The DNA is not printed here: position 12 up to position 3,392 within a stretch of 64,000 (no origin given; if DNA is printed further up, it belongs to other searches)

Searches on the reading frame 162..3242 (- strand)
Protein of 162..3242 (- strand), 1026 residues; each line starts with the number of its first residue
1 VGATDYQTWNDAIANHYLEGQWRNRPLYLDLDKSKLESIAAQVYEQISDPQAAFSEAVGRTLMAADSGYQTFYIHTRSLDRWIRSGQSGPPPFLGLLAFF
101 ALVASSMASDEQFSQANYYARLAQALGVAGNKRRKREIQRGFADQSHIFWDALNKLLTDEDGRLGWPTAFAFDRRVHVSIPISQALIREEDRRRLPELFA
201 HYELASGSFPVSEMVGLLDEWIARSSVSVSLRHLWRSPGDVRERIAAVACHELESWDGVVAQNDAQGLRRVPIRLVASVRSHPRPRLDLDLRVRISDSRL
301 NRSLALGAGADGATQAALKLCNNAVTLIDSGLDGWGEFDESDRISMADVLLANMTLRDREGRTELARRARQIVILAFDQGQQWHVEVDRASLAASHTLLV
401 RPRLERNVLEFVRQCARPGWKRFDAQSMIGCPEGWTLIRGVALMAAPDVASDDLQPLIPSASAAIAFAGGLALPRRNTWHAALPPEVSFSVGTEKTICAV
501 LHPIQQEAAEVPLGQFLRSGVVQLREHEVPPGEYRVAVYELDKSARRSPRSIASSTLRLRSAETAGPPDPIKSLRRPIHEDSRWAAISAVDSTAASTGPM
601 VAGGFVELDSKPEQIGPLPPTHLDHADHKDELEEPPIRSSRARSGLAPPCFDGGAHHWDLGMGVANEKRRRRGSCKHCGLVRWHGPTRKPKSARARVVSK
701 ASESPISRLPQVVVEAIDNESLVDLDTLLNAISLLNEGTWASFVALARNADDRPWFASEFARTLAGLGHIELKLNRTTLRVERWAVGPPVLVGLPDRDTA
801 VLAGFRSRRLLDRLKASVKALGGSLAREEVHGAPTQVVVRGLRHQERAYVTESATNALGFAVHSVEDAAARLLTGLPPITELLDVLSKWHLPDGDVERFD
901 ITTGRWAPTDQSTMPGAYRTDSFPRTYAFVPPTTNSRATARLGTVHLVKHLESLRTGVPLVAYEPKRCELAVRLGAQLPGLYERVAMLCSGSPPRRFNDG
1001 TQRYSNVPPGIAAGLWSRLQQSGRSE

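Call 13: search_protein_families(library=pfam, proteins=[window:162-3242:-], max_evalue=0.01)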
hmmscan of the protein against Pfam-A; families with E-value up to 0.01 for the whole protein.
window:162-3242:- (1026 aa): 0 families

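Call 48: find_encoding_contigs(protein=window:162-3242:-, flank=10000, max_places=4)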
Protein window:162-3242:- (1026 aa): no gene with exactly this product is on record in the collection.

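Call 82: search_protein_families(library=padloc, proteins=[window:162-3242:-], max_evalue=0.001)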
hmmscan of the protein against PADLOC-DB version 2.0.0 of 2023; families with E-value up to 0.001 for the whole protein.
window:162-3242:- (1026 aa): 11 families
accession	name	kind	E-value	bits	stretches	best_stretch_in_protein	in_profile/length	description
PDLC00023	DruF2|DruF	-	2.6e-172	573.3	1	5-1017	8-1007/1011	Unknown function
PDLC00016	DruF2|DruF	-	9.1e-160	531.7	1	4-997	22-999/1030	Unknown function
PDLC00052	DruF4|DruF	-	1.6e-49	166.7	1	4-444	8-425/692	Unknown function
PDLC00020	DruF2|DruF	-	1.8e-44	150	1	4-443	8-427/693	Unknown function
PDLC00017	DruF2|DruF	-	2.4e-41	139.7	1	4-463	9-445/693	Unknown function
PDLC00054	DruF4|DruF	-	2e-33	113.8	1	5-500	2-480/678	Unknown function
PDLC00055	DruF4|DruF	-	1.2e-27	94.6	1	5-280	4-283/703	Unknown function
PDLC00021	DruF2|DruF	-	4e-27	93.1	1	5-489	2-466/676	Unknown function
PDLC00057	DruL4|DruL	-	6e-23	79.6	1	757-1022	41-304/309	Unknown function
PDLC00053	DruF4|DruF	-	3.9e-22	76.6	1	5-283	2-276/689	Unknown function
PDLC00056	DruL4|DruL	-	3.4e-10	37.2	1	961-1016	246-300/330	Unknown function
